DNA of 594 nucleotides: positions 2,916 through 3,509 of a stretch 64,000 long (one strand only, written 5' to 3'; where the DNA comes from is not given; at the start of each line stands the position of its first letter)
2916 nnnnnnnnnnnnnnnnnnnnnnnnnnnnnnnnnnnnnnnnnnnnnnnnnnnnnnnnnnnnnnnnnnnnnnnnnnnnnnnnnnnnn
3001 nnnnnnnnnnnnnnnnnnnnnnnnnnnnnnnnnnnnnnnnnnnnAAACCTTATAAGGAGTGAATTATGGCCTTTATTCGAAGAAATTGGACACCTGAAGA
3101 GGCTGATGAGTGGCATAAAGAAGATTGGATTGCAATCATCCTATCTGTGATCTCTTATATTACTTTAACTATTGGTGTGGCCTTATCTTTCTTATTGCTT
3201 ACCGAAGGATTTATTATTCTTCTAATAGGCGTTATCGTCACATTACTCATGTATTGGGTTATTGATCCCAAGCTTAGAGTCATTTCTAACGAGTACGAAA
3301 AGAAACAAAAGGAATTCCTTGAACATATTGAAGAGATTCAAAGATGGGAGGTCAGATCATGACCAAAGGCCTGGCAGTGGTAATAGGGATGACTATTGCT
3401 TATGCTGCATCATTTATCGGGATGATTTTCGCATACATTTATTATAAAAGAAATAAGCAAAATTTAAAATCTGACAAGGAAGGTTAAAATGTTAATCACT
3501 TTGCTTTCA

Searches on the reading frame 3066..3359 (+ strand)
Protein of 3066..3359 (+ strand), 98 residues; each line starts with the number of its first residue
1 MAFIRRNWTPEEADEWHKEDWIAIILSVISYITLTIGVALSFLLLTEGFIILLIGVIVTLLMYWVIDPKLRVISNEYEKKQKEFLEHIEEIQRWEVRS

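Call 14: search_protein_families(library=pfam, proteins=[window:3066-3359:+], max_evalue=0.001)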
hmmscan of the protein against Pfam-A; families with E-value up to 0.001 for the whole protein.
window:3066-3359:+ (98 aa): 0 families
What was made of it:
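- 3066..3362 (+): 98-aa small membrane protein, a conserved genomic partner of this transporter subfamily. It has no Pfam family (call 14).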

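Call 61: search_protein_families(library=ncbifam, proteins=[window:3066-3359:+], max_evalue=0.01)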
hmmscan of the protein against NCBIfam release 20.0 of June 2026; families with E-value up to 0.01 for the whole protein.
window:3066-3359:+ (98 aa): 1 family
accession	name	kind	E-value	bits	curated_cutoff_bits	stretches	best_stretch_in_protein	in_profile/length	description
NF046000.1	MAG1210_fam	subfamily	0.007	15.1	275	1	19-91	65-145/550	MAG1210 family protein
